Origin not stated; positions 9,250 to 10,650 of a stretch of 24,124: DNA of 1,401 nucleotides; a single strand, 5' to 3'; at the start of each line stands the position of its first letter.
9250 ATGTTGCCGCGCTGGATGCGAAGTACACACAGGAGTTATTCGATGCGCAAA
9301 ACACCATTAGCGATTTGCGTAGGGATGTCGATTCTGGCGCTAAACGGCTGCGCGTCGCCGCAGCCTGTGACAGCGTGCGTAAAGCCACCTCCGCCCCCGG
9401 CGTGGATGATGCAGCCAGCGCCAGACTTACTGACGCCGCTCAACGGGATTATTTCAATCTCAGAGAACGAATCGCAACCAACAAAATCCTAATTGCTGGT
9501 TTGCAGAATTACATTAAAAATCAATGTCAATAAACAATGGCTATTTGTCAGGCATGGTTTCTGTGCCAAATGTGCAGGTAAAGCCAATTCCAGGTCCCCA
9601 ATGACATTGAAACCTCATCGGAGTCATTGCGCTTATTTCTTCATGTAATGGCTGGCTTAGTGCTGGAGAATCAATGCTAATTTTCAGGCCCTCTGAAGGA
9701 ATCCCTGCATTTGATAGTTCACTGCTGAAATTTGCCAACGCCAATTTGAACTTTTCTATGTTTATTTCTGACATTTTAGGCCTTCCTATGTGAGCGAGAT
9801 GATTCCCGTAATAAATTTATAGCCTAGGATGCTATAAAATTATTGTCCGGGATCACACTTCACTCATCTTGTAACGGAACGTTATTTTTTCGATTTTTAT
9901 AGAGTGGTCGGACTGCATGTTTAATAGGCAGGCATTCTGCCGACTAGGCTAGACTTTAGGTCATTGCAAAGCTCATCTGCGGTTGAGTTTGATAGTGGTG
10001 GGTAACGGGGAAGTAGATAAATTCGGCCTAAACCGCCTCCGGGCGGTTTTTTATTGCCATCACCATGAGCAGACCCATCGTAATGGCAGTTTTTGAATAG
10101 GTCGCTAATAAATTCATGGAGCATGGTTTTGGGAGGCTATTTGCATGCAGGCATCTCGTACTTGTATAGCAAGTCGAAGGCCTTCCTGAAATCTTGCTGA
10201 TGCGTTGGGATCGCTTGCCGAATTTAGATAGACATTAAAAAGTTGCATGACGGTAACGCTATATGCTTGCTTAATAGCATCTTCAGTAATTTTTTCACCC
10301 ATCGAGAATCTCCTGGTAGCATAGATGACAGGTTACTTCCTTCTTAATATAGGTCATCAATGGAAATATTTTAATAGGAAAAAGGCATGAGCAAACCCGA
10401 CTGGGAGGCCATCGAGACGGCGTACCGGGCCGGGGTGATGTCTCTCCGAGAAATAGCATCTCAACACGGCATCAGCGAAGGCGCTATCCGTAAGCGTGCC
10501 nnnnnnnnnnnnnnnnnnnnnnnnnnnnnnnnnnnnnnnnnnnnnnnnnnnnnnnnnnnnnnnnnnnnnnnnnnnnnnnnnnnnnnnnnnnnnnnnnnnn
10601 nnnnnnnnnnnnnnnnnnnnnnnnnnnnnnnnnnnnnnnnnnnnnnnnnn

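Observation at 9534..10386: Accessory island between the lysis cassette and the terminase genes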

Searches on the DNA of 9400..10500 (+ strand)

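Call 3: search_dna_similar(query=window:9400-10500:+, collection=phages, mode=near, max_rows=25)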
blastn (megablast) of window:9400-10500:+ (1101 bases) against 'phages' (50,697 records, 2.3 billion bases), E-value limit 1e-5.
Records with a match: 12; places in all: 12; records where one place covers at least 80% of the query: 0.
Best place of each record, by identity: 95-99% 3; 90-95% 9.
By first word of the organism name: Klebsiella 5; Enterobacter 3; Escherichia 2; Pectobacterium 2.
By host as written in the record: Escherichia coli 2; Pectobacterium carotovorum 2; Klebsiella oxytoca BBCO_XO_1 1; Klebsiella pneumoniae ST101-KPC2 1; Klebsiella pneumoniae KH43 1; Klebsiella pneumoniae ST11-VIM1 1; Klebsiella pneumoniae ST512-KPC3 1; Enterobacter cloacae complex 1; and 2 more.
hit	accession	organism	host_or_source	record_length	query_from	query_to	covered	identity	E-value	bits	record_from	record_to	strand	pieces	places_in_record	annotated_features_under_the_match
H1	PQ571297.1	Klebsiella phage KO-TP1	Klebsiella oxytoca BBCO_XO_1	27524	988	1101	10%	96.5%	2e-45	189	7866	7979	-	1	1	terminase small subunit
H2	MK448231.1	Klebsiella phage ST101-KPC2phi6.1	Klebsiella pneumoniae ST101-KPC2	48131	986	1100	10%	93.9%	6e-41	174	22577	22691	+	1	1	hypothetical protein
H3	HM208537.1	Escherichia phage HK639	Escherichia coli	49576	988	1101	10%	91.3%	2e-35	156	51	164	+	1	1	terminase small subunit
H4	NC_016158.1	Escherichia phage HK639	Escherichia coli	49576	988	1101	10%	91.3%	2e-35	156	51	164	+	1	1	terminase small subunit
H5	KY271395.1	Klebsiella phage 2b LV-2017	Klebsiella pneumoniae KH43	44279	988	1097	10%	93.6%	4e-38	165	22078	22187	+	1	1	terminase small subunit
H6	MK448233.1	Klebsiella phage ST11-VIM1phi8.1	Klebsiella pneumoniae ST11-VIM1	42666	987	1097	10%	91.1%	1e-33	150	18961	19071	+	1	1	hypothetical protein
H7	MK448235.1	Klebsiella phage ST512-KPC3phi13.1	Klebsiella pneumoniae ST512-KPC3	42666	987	1097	10%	91.1%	1e-33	150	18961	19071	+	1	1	hypothetical protein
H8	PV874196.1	Enterobacter phage BHUENT6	Enterobacter cloacae complex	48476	632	686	5%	91.1%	7e-11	75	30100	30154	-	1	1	record has no annotation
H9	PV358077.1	Enterobacter phage ENT1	Enterobacter hormaechei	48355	632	686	5%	91.1%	7e-11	75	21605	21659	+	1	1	record has no annotation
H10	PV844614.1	Enterobacter phage BHUENT3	Enterobacter cloacae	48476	632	686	5%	91.1%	7e-11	75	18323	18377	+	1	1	record has no annotation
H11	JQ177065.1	Pectobacterium phage ZF40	Pectobacterium carotovorum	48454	630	664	3%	97.1%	2e-6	60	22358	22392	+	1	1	none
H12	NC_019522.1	Pectobacterium phage ZF40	Pectobacterium carotovorum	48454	630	664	3%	97.1%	2e-6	60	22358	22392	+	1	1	none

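Call 6: search_dna_similar(query=window:9534-10386:+, collection=ecoli_genomes, mode=near, max_rows=20)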
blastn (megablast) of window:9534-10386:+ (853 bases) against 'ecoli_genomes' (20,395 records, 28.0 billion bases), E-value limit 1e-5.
Records with a match: 22; places in all: 23; records where one place covers at least 80% of the query: 0.
Genomes with a match: 22 of 5426; with a place that covers at least 80% of the query: 0. Places per genome that has any: lowest 1, median 1, highest 2. On chromosomes: 23 places; on plasmids: 0.
Best place of each record, by identity: >=99% 12; 95-99% 3; 90-95% 6; 80-90% 1.
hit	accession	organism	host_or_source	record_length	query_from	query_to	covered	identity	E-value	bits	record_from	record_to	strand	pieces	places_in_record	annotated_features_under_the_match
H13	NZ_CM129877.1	Escherichia coli strain PCP06021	seawater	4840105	498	557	7%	95.0%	5e-16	95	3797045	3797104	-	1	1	none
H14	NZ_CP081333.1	Escherichia coli strain MDK9L1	donkey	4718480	498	557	7%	95.0%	5e-16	95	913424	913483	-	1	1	none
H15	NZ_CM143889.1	Escherichia coli strain E28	Homo sapiens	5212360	496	557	7%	91.9%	8e-14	88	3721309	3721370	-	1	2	none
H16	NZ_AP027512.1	Escherichia coli strain LR-28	Homo sapiens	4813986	498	554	7%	96.5%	5e-16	95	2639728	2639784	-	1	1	hypothetical protein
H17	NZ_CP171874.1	Escherichia coli strain YZ22PE67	pig feces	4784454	498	554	7%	94.7%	2e-14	90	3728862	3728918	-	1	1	hypothetical protein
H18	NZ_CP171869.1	Escherichia coli strain YZ22PE68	pig feces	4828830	498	554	7%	94.7%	2e-14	90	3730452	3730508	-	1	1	hypothetical protein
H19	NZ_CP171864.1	Escherichia coli strain YZ22PE106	pig feces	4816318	498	554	7%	94.7%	2e-14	90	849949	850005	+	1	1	hypothetical protein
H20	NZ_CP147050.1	Escherichia coli strain 1008S19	river water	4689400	498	554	7%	94.7%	2e-14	90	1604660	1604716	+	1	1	hypothetical protein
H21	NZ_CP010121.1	Escherichia coli strain C4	cow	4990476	500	557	7%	93.1%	3e-13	86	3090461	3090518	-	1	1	none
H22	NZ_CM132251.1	Escherichia coli strain 21AR0133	Homo sapiens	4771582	498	555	7%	89.7%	6e-10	75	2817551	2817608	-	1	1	hypothetical protein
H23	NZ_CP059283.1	Escherichia coli strain SY3626_hybrid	chicken meat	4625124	498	530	4%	100.0%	5e-6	62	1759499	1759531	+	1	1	hypothetical protein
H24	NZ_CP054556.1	Escherichia coli strain LWY24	chicken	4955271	498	530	4%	100.0%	5e-6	62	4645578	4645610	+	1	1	hypothetical protein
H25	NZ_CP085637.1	Escherichia coli strain fECg99.1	pigeon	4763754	498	530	4%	100.0%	5e-6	62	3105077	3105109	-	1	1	serine/threonine-protein phosphatase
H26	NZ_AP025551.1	Escherichia coli strain LR-50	Homo sapiens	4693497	498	530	4%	100.0%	5e-6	62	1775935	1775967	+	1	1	hypothetical protein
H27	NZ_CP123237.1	Escherichia coli strain 4588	Homo sapiens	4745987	498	530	4%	100.0%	5e-6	62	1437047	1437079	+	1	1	hypothetical protein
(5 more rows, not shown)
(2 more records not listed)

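Call 10: search_rna_families(source=window, start=9400, end=10500, threshold=evalue, max_evalue=10, show_alignments=3)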
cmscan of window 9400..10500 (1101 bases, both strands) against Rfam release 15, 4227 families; matches with E-value up to 10: 6.
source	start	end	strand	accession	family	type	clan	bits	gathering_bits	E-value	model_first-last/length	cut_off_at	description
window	10030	10058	-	RF02084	STnc130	Gene; sRNA;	-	24.7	55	0.36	98-126/135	no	Enterobacteria sRNA STnc130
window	10315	10396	+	RF00188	SNORD103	Gene; snRNA; snoRNA; CD-box;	-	17.8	45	1.5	1-83/83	no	Small nucleolar RNA SNORD103/SNORD85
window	10337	10365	-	RF00572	SNORD66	Gene; snRNA; snoRNA; CD-box;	-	17.7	32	0.63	1-76/76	no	Small nucleolar RNA SNORD66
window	9429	9531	-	RF00360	snoZ107_R87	Gene; snRNA; snoRNA; CD-box;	-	16.1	50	2.9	1-117/117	no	Small nucleolar RNA Z107/R87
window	10032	10096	-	RF00125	IS128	Gene; sRNA;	-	14.5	80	4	1-209/209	no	IS128 RNA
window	10028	10096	-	RF00624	P9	Gene;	-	13.6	43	6.4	1-74/74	no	Pseudomonas sRNA P9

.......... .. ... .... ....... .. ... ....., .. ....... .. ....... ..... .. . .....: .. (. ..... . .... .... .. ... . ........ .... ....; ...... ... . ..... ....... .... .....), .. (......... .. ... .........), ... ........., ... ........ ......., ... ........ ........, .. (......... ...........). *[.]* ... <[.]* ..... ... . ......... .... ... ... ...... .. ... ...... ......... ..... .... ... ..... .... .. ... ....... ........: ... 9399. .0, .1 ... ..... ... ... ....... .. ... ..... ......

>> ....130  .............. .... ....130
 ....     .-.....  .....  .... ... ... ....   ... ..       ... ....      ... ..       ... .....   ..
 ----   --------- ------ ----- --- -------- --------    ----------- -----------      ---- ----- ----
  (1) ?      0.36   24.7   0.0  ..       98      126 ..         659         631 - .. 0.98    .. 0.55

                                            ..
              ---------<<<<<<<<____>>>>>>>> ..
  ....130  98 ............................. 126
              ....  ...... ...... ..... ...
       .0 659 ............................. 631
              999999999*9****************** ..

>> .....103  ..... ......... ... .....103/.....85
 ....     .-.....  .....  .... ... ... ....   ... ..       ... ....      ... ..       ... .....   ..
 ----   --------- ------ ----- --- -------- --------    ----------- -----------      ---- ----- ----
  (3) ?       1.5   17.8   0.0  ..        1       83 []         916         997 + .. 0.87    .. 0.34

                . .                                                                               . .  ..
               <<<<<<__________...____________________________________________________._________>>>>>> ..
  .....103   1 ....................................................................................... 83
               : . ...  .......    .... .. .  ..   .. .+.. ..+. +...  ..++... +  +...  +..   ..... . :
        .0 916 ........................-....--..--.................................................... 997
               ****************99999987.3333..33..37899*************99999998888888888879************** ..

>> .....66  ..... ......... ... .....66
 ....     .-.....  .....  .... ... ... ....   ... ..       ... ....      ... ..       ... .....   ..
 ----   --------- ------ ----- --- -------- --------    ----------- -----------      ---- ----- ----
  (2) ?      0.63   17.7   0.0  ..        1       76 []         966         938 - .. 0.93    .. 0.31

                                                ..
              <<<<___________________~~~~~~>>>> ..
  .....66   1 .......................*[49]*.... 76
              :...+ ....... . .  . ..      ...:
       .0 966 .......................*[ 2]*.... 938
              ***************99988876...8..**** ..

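Call 13: get_annotated_region(hit=H11, flank=3000)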
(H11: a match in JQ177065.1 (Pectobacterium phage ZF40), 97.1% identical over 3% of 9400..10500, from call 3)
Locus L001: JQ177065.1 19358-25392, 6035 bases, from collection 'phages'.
description: Pectobacterium phage ZF40, complete genome.
organism: Pectobacterium phage ZF40 (NCBI taxid 1127516)
taxonomy: Viruses; Duplodnaviria; Heunggongvirae; Uroviricota; Caudoviricetes
host: Pectobacterium carotovorum; source: induced lysogen; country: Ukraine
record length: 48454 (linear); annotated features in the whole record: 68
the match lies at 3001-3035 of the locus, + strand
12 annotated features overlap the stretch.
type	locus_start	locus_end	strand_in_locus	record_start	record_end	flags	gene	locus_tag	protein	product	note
CDS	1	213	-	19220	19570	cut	-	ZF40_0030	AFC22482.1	hypothetical protein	gp30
CDS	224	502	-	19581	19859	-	-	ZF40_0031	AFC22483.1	hypothetical protein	ZF40gp31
CDS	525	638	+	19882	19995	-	-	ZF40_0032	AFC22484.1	hypothetical protein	ZF40gp32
CDS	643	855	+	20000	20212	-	-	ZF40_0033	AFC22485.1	putative lysis protein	gp33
CDS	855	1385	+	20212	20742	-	-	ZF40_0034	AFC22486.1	putative lysis protein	gp34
CDS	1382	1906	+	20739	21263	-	-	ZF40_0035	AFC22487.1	hypothetical protein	gp35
CDS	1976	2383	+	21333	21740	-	-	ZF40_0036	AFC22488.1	hypothetical protein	gp36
CDS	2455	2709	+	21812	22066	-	-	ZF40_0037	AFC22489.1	putative DNA polymerase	gp37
CDS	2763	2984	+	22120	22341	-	-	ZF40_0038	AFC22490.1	hypothetical protein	ZF40gp38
CDS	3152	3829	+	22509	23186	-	-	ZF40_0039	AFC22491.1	putative transposase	gp39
CDS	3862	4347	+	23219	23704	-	-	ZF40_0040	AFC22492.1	hypothetical protein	gp40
CDS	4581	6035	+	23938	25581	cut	-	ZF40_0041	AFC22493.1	putative TerL large-subunit terminase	gp41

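Call 14: get_annotated_region(hit=H13, flank=3000)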
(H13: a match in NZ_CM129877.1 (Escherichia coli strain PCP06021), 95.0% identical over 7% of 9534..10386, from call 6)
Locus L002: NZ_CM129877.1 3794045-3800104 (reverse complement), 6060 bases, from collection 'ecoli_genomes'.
description: Escherichia coli strain PCP06021 chromosome, whole genome shotgun sequence
organism: Escherichia coli strain PCP06021 (NCBI taxid 562)
replicon: chromosome; assembly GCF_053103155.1
host: -; source: seawater; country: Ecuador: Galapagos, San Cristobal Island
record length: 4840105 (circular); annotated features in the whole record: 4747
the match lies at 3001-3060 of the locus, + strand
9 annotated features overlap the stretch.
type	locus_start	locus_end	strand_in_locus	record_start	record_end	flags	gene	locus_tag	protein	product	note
tRNA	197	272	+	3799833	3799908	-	-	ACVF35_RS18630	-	tRNA-Arg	-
CDS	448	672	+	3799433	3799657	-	-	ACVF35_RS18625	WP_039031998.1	class II holin family protein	-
CDS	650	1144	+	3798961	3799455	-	-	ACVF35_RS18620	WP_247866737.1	lysozyme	-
CDS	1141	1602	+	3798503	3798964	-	-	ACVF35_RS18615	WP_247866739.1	lysis protein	-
CDS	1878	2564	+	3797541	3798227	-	-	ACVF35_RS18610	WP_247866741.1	Rha family transcriptional regulator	-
CDS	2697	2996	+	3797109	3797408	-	-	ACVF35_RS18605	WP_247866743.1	hypothetical protein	-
CDS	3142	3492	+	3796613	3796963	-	-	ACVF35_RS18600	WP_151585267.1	HNH endonuclease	-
CDS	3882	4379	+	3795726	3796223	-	-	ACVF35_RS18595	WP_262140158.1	phage terminase small subunit P27 family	-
CDS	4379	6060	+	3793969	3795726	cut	-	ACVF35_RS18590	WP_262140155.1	terminase large subunit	-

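Call 15: get_annotated_region(hit=H16, flank=3000)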
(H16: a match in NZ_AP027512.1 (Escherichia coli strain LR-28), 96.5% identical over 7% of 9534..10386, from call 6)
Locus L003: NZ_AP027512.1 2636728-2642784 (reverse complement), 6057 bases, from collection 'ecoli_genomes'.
description: Escherichia coli strain LR-28 chromosome, complete genome
organism: Escherichia coli strain LR-28 (NCBI taxid 562)
replicon: chromosome; assembly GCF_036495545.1
host: Homo sapiens; source: feces; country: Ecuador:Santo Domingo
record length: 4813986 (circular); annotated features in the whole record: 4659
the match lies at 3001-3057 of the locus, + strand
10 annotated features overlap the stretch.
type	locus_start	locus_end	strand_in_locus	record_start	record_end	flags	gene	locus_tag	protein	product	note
CDS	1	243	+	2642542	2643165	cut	-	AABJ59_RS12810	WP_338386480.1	hypothetical protein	-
CDS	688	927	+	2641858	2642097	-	-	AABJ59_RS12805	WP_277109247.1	phage holin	-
CDS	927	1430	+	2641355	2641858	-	-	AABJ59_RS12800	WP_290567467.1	lysozyme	-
CDS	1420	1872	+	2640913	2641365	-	-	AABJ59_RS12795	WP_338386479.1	lysis protein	-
CDS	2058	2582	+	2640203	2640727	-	-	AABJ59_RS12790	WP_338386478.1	Rha family transcriptional regulator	-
CDS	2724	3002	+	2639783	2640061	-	-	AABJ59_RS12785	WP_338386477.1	hypothetical protein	-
CDS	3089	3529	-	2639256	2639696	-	-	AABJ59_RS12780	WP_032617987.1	hypothetical protein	-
CDS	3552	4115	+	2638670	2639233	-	-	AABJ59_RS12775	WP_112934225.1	terminase small subunit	-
CDS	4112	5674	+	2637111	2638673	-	-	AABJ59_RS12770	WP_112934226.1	terminase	-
CDS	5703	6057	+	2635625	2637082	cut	-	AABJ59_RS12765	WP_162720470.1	DUF1073 domain-containing protein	-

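Call 17: get_annotated_region(hit=H9, flank=3000)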
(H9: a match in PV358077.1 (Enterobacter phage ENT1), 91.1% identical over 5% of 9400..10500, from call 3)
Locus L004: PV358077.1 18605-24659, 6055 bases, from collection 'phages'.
description: UNVERIFIED: Enterobacter phage ENT1, complete genome.
organism: Enterobacter phage ENT1 (NCBI taxid 3445837)
taxonomy: Viruses
host: Enterobacter hormaechei; source: -; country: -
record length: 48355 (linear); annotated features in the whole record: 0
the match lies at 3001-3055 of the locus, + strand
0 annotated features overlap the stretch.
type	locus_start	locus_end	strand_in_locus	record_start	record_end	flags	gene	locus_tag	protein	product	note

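Call 29: search_dna_similar(query=window:9534-10035:+, collection=phages, mode=distant, max_evalue=0.01)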
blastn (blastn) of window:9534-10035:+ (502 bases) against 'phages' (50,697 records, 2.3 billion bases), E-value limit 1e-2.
No match.

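Call 30: search_dna_similar(query=window:9534-10035:+, collection=plasmids, mode=distant, max_evalue=0.01)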
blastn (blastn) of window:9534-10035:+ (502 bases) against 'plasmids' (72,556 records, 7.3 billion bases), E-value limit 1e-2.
No match.

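Call 53: get_annotated_region(hit=H2, flank=2500)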
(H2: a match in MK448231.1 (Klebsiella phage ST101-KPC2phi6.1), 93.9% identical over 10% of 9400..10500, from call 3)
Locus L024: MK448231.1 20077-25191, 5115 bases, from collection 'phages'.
description: Klebsiella phage ST101-KPC2phi6.1, complete genome.
organism: Klebsiella phage ST101-KPC2phi6.1 (NCBI taxid 2555909)
taxonomy: Viruses; Duplodnaviria; Heunggongvirae; Uroviricota; Caudoviricetes
host: Klebsiella pneumoniae ST101-KPC2; source: -; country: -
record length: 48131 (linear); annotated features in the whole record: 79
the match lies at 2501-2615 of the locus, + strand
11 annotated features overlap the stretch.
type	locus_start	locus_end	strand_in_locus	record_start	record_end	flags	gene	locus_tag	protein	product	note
tRNA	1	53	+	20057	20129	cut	-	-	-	tRNA-Thr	-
tRNA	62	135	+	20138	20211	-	-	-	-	tRNA-Arg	-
CDS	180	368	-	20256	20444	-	-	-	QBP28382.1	hypothetical protein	-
CDS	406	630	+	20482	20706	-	-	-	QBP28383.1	holin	-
CDS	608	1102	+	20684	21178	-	-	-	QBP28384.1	lysozyme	-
CDS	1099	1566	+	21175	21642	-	-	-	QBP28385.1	lysis protein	-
CDS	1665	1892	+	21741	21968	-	-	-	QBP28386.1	hypothetical protein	-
CDS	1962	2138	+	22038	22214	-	-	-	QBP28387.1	hypothetical protein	Hypothetical protein - Rz1 lytic protein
CDS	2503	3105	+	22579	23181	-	-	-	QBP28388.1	hypothetical protein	-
CDS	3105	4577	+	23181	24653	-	-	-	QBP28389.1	terminase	-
CDS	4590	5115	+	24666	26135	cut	-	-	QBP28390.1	hypothetical protein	Hypothetical protein, DUF1073 domain-containing protein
